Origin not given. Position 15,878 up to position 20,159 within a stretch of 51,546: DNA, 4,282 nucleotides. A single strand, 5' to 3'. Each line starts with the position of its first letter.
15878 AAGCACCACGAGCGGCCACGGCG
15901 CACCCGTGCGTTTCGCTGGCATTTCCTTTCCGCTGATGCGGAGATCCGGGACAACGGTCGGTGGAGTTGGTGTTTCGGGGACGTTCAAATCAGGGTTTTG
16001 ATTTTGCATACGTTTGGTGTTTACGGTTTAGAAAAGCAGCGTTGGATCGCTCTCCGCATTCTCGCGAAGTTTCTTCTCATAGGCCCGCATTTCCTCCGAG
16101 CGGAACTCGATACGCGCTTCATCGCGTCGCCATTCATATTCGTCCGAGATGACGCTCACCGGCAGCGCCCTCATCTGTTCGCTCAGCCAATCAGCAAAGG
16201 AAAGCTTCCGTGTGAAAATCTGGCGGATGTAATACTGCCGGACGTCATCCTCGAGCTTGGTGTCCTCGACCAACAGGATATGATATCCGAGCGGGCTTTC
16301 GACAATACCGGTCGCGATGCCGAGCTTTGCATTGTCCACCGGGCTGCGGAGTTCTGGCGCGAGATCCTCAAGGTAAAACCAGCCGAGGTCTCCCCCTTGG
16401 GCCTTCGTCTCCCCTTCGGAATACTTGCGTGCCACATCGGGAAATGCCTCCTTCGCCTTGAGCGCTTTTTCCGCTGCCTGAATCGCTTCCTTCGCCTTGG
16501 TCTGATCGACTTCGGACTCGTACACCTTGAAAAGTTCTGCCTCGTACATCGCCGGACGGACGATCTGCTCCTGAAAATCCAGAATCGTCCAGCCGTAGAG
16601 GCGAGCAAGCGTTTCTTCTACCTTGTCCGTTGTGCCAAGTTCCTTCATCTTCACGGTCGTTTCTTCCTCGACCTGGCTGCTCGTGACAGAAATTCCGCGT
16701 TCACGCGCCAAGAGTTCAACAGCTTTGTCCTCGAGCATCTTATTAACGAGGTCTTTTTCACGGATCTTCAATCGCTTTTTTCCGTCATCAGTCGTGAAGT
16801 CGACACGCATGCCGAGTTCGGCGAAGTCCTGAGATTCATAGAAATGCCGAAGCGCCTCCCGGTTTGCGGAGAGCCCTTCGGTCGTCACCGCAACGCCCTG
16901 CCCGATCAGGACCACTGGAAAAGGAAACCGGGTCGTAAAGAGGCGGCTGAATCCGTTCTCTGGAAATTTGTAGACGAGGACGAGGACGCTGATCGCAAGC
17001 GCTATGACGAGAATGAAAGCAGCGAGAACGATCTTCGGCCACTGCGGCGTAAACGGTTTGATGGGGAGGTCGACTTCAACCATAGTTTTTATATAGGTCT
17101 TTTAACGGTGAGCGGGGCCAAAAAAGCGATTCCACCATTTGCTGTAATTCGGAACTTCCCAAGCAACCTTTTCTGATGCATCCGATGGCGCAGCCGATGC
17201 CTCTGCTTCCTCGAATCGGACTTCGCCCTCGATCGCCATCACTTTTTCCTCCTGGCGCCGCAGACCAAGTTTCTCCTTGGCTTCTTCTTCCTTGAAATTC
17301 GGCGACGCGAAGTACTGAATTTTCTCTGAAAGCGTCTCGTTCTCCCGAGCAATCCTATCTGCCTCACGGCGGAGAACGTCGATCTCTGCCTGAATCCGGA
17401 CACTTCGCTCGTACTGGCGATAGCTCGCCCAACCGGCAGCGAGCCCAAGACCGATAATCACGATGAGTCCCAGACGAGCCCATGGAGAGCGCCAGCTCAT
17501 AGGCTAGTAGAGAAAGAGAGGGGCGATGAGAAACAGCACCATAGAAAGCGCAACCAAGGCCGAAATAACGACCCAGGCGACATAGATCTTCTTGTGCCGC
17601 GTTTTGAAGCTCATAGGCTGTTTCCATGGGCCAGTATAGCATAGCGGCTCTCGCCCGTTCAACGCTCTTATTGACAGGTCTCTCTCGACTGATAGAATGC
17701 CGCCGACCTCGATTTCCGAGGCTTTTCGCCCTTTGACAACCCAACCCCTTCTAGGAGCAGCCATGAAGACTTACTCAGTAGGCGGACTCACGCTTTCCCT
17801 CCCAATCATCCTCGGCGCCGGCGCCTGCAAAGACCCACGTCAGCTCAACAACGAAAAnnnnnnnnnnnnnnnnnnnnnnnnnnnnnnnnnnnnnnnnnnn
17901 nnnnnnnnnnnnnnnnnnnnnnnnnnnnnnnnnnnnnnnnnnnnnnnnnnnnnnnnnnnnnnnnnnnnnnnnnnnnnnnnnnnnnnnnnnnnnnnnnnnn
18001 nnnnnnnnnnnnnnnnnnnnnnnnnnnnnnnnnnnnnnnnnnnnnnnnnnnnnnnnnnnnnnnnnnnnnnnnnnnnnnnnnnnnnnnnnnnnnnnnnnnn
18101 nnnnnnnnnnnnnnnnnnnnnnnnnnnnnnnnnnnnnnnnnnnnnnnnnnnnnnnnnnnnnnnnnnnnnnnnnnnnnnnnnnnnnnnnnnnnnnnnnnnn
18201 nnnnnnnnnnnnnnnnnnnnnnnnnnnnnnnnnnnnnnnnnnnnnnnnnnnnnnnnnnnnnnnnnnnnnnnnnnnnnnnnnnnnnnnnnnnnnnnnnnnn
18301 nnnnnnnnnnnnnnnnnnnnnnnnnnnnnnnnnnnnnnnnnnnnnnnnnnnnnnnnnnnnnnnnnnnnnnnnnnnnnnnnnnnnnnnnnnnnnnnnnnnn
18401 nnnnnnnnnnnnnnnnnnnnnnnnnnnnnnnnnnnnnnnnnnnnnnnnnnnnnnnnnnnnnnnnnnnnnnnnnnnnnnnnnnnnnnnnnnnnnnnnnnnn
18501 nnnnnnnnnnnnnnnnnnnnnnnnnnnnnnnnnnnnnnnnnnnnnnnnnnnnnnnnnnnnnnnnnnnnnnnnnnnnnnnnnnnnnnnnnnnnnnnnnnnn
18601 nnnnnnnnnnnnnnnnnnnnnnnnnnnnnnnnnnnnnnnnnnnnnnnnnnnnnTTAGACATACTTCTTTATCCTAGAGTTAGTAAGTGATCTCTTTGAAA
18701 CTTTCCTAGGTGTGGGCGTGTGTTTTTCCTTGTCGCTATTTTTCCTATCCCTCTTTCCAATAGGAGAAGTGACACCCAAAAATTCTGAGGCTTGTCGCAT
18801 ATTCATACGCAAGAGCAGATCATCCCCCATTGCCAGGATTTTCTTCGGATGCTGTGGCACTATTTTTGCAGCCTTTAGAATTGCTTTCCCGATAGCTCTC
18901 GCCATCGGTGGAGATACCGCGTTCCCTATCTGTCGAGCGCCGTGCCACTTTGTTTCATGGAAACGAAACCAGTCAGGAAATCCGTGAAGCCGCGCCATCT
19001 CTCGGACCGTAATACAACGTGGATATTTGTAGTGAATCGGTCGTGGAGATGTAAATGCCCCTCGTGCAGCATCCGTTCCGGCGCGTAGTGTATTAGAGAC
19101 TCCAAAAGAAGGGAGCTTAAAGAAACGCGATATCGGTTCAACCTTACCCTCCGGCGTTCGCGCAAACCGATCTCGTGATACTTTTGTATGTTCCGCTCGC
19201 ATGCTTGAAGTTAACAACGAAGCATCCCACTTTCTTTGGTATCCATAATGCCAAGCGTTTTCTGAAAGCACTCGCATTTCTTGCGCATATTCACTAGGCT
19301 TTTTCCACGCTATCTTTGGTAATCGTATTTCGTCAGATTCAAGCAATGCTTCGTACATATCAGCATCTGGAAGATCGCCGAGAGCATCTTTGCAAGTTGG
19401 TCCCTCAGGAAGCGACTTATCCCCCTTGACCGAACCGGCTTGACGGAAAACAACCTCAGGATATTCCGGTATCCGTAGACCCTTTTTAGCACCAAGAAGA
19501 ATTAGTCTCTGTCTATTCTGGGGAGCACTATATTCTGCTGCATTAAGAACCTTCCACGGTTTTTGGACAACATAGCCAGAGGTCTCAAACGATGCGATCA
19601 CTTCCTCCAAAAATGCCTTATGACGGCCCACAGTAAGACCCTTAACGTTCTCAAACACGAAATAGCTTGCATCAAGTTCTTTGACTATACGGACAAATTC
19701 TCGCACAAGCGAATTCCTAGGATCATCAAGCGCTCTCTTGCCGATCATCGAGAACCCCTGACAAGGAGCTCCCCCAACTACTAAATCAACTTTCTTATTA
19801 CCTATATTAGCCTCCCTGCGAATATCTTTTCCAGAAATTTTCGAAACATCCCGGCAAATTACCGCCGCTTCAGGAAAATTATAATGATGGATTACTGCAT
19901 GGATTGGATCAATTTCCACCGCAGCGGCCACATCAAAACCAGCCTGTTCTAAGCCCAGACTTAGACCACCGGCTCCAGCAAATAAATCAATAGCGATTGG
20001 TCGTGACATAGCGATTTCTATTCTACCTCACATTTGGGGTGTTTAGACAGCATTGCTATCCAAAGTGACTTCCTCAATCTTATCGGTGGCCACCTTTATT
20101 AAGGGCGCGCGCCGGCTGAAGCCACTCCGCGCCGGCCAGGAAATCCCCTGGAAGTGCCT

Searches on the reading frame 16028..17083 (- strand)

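Call 67: search_protein_families(library=pfam, proteins=[window:16028-17083:-], max_evalue=0.00001)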
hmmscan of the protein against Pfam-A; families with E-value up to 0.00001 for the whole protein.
window:16028-17083:- (351 aa): 3 families
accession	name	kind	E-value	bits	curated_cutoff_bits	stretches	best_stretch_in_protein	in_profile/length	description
PF00639.27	Rotamase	-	2.4e-17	64.1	21.7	1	184-274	3-97/97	PPIC-type PPIASE domain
PF13616.12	Rotamase_3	-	3.9e-13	50.4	22.5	1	189-275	28-115/116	PPIC-type PPIASE domain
PF13145.12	Rotamase_2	-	6.8e-06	27.3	27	1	190-276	25-109/121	PPIC-type PPIASE domain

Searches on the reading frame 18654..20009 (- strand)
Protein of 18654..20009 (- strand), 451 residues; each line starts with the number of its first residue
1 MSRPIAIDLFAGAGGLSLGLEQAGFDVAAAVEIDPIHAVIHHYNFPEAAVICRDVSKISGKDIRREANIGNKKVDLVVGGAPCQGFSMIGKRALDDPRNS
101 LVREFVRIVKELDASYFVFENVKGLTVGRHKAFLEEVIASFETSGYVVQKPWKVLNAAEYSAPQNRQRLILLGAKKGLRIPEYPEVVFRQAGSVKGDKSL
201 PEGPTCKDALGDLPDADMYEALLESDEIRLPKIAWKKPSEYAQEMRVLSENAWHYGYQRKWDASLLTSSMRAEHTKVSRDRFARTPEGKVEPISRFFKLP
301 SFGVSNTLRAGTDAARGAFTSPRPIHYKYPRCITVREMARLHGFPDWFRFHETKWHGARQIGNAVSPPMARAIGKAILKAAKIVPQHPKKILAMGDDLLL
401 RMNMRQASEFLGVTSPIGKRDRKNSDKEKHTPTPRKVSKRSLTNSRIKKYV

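Call 68: search_protein_families(library=pfam, proteins=[window:18654-20009:-], max_evalue=0.00001)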
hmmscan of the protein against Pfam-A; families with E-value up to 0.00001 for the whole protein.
window:18654-20009:- (451 aa): 1 family
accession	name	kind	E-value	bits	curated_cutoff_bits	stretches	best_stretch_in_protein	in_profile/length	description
PF00145.23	DNA_methylase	-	2.9e-69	234.4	22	1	7-379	4-324/324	C-5 cytosine-specific DNA methylase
